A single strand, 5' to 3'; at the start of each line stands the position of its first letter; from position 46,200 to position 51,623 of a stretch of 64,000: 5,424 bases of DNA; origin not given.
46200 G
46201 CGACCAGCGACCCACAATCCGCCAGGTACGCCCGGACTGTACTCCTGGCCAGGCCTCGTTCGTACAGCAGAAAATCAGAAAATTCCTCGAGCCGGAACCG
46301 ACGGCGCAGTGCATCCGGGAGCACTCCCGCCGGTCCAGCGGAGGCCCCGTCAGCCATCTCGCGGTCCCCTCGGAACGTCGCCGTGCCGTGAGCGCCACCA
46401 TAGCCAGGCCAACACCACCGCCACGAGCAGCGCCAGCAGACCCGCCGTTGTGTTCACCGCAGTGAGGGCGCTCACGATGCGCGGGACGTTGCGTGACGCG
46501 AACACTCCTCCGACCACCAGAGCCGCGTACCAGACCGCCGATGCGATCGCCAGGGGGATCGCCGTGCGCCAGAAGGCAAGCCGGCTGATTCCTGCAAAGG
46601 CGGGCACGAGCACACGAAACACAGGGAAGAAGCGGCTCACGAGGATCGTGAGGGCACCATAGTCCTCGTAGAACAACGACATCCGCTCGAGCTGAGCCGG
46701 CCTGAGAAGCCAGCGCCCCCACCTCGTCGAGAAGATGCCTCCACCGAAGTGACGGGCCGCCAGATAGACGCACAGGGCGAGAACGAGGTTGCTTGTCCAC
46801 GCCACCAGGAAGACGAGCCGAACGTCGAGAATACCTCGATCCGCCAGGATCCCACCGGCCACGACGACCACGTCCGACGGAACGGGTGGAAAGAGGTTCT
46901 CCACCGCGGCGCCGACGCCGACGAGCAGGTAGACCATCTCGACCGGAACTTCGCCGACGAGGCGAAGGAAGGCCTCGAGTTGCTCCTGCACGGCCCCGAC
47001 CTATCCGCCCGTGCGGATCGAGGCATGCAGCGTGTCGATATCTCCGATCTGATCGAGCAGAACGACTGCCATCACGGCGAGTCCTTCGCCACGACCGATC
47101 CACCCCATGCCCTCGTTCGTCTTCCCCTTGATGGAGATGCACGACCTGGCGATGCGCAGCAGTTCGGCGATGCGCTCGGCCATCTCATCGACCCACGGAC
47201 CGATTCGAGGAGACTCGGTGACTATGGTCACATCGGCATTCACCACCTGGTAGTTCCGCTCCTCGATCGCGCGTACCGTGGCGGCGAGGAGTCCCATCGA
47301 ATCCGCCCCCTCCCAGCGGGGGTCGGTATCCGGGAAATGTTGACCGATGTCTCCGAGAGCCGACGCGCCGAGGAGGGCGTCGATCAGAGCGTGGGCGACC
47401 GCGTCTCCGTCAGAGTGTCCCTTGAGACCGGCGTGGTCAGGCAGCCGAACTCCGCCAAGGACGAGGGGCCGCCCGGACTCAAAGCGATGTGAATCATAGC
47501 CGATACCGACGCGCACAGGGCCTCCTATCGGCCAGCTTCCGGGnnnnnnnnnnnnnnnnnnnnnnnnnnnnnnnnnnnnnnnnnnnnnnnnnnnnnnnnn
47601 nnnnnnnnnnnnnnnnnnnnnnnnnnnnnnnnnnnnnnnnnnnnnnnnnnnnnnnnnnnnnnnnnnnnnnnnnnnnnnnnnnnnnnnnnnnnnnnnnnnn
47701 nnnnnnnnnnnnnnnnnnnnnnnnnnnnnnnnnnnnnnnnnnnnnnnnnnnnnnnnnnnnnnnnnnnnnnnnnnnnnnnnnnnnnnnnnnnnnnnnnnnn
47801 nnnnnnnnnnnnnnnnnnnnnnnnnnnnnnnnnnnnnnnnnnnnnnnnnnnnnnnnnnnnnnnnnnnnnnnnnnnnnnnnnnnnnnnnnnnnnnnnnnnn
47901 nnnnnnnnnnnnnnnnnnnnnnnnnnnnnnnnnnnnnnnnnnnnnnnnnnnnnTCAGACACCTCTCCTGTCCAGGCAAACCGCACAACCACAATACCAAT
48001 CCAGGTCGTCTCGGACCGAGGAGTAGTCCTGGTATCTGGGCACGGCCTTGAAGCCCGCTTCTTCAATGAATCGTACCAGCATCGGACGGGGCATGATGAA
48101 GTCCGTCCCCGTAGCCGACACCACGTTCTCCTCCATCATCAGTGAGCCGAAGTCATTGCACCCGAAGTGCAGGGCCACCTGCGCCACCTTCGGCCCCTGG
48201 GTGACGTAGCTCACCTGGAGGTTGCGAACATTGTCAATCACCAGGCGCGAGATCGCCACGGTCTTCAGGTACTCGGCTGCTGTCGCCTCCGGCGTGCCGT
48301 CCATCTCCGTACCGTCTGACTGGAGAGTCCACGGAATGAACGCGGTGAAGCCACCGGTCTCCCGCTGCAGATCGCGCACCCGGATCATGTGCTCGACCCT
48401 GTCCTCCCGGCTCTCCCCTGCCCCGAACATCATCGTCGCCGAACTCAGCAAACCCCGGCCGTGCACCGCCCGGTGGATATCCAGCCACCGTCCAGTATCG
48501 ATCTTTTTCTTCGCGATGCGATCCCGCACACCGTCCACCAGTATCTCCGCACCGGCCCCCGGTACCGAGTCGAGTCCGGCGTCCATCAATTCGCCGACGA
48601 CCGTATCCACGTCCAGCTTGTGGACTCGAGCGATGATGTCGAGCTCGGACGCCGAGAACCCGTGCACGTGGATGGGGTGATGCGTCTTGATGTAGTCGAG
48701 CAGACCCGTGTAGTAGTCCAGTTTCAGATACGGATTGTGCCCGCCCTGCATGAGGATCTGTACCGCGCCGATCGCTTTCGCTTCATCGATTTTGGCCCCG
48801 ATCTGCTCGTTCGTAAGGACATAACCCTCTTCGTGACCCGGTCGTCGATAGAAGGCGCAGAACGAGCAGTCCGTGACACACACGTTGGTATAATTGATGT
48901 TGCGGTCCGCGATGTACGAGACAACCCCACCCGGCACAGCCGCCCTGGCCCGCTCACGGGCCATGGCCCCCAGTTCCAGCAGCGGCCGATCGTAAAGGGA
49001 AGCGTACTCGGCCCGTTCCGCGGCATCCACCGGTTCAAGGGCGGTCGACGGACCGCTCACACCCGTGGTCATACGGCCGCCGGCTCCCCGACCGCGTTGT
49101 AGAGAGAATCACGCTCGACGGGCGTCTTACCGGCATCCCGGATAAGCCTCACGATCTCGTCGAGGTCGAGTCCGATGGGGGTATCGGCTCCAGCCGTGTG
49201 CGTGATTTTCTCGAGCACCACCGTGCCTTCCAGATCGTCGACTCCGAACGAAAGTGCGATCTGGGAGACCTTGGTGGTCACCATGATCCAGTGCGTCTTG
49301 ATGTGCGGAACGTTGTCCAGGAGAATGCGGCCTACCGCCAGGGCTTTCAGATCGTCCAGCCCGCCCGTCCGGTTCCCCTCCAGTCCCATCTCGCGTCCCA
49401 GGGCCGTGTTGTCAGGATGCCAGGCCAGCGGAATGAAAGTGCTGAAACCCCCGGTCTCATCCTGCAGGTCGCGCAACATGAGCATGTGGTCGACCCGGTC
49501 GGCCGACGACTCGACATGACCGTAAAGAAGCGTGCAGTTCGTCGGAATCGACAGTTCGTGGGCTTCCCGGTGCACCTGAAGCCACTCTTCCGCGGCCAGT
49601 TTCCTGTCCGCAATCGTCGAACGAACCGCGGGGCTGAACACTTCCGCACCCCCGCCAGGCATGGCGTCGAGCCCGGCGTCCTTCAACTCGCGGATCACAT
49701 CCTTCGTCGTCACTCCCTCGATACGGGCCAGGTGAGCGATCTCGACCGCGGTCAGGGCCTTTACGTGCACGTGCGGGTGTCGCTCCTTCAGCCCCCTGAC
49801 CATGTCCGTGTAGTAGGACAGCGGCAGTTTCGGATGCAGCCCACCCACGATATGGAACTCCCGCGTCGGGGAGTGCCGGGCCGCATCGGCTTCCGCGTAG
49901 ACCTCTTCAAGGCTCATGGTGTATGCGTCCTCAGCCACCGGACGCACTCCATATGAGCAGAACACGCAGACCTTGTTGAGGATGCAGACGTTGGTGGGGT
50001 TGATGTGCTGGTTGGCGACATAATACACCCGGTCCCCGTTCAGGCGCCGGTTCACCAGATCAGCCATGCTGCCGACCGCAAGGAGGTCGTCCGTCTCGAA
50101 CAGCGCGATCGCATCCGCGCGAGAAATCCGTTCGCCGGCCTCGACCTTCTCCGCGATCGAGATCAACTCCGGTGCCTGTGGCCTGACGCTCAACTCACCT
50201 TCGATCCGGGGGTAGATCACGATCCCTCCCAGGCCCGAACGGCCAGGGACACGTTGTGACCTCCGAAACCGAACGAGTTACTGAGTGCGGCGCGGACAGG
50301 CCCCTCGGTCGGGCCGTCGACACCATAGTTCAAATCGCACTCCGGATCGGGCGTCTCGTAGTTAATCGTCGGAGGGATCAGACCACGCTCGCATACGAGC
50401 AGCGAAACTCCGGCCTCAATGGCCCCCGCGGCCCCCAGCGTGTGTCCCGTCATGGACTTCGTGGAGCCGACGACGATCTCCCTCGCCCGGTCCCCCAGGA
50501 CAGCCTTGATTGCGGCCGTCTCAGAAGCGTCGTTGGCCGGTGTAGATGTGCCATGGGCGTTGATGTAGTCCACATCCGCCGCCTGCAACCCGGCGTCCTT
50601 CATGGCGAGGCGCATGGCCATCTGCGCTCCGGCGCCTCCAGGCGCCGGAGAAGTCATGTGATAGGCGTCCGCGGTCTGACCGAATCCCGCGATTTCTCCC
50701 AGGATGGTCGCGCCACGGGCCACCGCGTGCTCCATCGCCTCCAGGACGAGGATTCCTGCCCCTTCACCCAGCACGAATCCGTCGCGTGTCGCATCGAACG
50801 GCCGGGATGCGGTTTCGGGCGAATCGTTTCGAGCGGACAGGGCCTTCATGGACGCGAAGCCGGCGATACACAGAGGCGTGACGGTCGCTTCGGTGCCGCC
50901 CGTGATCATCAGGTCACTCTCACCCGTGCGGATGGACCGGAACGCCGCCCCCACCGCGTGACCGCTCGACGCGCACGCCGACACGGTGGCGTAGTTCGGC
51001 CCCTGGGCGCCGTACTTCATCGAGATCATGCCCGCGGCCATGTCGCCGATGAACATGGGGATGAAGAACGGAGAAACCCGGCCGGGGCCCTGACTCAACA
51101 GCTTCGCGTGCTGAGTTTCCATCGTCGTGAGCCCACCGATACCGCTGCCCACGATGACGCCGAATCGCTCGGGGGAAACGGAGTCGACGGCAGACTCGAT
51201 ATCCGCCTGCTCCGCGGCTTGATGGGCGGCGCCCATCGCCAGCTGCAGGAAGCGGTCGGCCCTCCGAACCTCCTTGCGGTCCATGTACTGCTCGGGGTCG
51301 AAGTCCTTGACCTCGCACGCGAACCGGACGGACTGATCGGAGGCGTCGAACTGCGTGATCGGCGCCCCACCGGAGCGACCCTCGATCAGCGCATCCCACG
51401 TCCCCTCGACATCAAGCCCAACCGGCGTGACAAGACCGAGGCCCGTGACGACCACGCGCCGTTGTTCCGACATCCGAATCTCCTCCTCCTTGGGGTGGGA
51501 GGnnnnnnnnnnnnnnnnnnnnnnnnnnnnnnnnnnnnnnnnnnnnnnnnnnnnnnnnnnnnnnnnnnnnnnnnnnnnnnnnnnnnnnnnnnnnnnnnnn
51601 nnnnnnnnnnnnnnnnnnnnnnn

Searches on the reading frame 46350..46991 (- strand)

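Call 28: search_protein_families(library=ncbifam, proteins=[window:46350-46991:-], max_evalue=0.00001)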
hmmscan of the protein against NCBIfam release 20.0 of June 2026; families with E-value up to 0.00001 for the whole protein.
window:46350-46991:- (213 aa): 3 families
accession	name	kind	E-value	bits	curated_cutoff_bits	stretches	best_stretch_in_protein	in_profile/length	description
NF052605.1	UndecprPTUptAStph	equivalog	4.1e-18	66.1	300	1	18-198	11-192/197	undecaprenyl phosphate transporter UptA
NF052604.1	UndecprPTUtpABac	equivalog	9e-13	48.7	250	1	26-194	18-186/198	undecaprenyl phosphate transporter UptA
NF008102.0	PRK10847.1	equivalog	2.1e-11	44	236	1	33-196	45-208/219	DedA family protein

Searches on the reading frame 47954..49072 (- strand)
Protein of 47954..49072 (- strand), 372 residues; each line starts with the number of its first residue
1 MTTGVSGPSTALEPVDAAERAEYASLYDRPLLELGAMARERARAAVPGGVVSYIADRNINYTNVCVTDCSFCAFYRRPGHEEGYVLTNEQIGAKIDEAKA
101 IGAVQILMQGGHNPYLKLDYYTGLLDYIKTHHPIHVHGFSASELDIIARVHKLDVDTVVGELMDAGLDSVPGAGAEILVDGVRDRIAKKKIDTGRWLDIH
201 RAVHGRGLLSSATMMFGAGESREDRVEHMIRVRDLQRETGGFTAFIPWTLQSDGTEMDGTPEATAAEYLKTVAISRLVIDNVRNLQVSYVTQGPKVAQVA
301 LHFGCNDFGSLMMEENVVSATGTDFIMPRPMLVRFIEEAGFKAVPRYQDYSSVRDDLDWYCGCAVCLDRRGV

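Call 28: search_protein_families(library=ncbifam, proteins=[window:47954-49072:-], max_evalue=0.00001)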
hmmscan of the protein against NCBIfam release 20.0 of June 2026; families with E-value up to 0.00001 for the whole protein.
window:47954-49072:- (372 aa): 14 families
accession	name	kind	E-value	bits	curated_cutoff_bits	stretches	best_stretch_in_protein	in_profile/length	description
TIGR03699.1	menaquin_MqnC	equivalog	5.4e-132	439.8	428.1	1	19-352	4-341/342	cyclic dehypoxanthinyl futalosine synthase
NF006277.0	PRK08445.1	equivalog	1.7e-114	382.3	576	1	26-351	13-343/348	dehypoxanthine futalosine cyclase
TIGR00423.1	TIGR00423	subfamily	4.1e-101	338.3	260.25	1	51-350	1-307/310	CofH family radical SAM protein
TIGR03700.1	mena_SCO4494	equivalog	5.6e-90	301.8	434.55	1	20-352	13-350/351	aminofutalosine synthase MqnE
TIGR03551.1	F420_cofH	equivalog_domain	7.1e-85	284.9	374.1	1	36-353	21-345/345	5-amino-6-(D-ribitylamino)uracil--L-tyrosine 4-hydroxyphenyl transferase CofH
NF005609.0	PRK07360.1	equivalog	1.2e-81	274.4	426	1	39-354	45-369/374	7,8-didemethyl-8-hydroxy-5-deazariboflavin synthase subunit CofH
NF006276.0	PRK08444.1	equivalog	1.8e-76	257.5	560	1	17-353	12-350/353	aminofutalosine synthase MqnE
NF006687.0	PRK09234.1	equivalog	9.3e-73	245.7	1018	1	31-354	508-838/849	bifunctional FO biosynthesis protein CofGH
NF004580.0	PRK05926.1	equivalog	1.3e-51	175.9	583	1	42-319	55-336/370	hypothetical protein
TIGR03550.1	F420_cofG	equivalog_domain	2.6e-15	56.4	213.35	1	213-328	168-276/322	7,8-didemethyl-8-hydroxy-5-deazariboflavin synthase CofG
NF004884.0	PRK06245.1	equivalog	2.8e-13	49.5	209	1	50-117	10-75/340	7,8-didemethyl-8-hydroxy-5-deazariboflavin synthase subunit CofG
TIGR03957.1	rSAM_HmdB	equivalog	7e-10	38.6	320.9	1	203-316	177-286/317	5,10-methenyltetrahydromethanopterin hydrogenase cofactor biosynthesis protein HmdB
TIGR03956.1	rSAM_HydE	equivalog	9.5e-10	38.2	254.6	1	58-133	52-127/340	[FeFe] hydrogenase H-cluster radical SAM maturase HydE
TIGR00433.2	bioB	equivalog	1.2e-07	31.3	225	0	202-279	178-251/307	biotin synthase BioB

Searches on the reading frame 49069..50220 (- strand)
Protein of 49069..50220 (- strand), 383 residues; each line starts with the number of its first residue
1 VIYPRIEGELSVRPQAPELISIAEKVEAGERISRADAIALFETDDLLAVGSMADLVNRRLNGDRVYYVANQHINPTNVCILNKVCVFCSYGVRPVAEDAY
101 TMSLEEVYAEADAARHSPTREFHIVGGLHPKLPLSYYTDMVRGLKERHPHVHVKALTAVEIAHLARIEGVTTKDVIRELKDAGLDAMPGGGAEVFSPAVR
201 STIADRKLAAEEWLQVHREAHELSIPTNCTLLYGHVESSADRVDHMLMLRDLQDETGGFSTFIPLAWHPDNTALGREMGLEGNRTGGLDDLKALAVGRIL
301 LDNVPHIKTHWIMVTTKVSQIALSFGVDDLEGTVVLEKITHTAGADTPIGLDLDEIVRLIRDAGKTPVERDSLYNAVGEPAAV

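Call 28: search_protein_families(library=ncbifam, proteins=[window:49069-50220:-], max_evalue=0.00001)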
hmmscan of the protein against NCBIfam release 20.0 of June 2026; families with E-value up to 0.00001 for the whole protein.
window:49069-50220:- (383 aa): 11 families
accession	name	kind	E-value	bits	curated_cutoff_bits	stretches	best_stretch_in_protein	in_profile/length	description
TIGR03700.1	mena_SCO4494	equivalog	5.1e-144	479.5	434.55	1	22-377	1-351/351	aminofutalosine synthase MqnE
TIGR03699.1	menaquin_MqnC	equivalog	3.7e-107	358.1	428.1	1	30-376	1-341/342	cyclic dehypoxanthinyl futalosine synthase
NF006276.0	PRK08444.1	equivalog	2.9e-101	339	560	1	22-377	3-350/353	aminofutalosine synthase MqnE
TIGR00423.1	TIGR00423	subfamily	4e-101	338.4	260.25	1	65-376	1-309/310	CofH family radical SAM protein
NF005609.0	PRK07360.1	equivalog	1.7e-94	316.7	426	1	21-377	10-368/374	7,8-didemethyl-8-hydroxy-5-deazariboflavin synthase subunit CofH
TIGR03551.1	F420_cofH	equivalog_domain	5.8e-94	314.7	374.1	1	32-377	1-345/345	5-amino-6-(D-ribitylamino)uracil--L-tyrosine 4-hydroxyphenyl transferase CofH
NF006687.0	PRK09234.1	equivalog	1.6e-78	264.8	1018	1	20-378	480-838/849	bifunctional FO biosynthesis protein CofGH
NF004580.0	PRK05926.1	equivalog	2.4e-78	263.9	583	1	13-369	9-364/370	hypothetical protein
NF006277.0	PRK08445.1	equivalog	4.7e-78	262.4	576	1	30-376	2-344/348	dehypoxanthine futalosine cyclase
TIGR03550.1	F420_cofG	equivalog_domain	6.9e-07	28.7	213.35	1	69-335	4-268/322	7,8-didemethyl-8-hydroxy-5-deazariboflavin synthase CofG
TIGR03957.1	rSAM_HmdB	equivalog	7e-07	28.7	320.9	1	35-366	4-314/317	5,10-methenyltetrahydromethanopterin hydrogenase cofactor biosynthesis protein HmdB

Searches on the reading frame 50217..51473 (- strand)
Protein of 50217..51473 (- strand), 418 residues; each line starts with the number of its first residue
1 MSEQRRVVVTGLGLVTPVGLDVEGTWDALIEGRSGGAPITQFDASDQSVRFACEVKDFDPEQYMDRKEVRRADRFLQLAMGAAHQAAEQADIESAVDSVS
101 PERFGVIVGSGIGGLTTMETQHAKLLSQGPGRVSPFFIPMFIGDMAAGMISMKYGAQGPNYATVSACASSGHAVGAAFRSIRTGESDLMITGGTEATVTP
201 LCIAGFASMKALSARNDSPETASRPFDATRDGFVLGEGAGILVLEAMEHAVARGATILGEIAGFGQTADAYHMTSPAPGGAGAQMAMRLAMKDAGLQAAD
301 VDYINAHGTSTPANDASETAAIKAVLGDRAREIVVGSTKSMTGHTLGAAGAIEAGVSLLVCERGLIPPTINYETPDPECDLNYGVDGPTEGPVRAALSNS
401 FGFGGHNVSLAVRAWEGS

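Call 27: find_encoding_contigs(protein=window:50217-51473:-, flank=10000, max_places=1)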
Protein window:50217-51473:- (418 aa): 3 contigs read that carry it; 1 place shown.
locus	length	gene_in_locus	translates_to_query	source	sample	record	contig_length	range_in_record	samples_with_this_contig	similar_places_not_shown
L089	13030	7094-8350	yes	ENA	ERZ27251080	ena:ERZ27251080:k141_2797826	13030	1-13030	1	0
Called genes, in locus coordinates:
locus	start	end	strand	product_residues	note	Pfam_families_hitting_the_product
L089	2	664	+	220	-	?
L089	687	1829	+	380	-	PF08442:ATP-grasp_2, PF13549:ATP-grasp_5, PF24948:Citrate_synth_N, PF00549:Ligase_CoA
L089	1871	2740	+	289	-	PF02629:CoA_binding, PF00549:Ligase_CoA, PF13607:Succ_CoA_lig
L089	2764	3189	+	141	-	PF00334:NDK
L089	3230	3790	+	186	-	PF02620:YceD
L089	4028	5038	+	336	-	PF02504:FA_synthesis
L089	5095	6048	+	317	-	PF00698:Acyl_transf_1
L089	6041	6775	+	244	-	PF00106:adh_short, PF08659:KR, PF13561:adh_short_C2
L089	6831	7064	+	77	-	PF00550:PP-binding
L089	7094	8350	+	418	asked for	PF00109:ketoacyl-synt, PF02801:Ketoacyl-synt_C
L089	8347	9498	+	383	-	PF04055:Radical_SAM, PF19288:CofH_C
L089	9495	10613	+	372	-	PF04055:Radical_SAM, PF19288:CofH_C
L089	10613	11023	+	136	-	PF00731:AIRC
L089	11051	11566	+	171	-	PF02542:YgbB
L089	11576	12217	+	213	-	PF09335:VTT_dom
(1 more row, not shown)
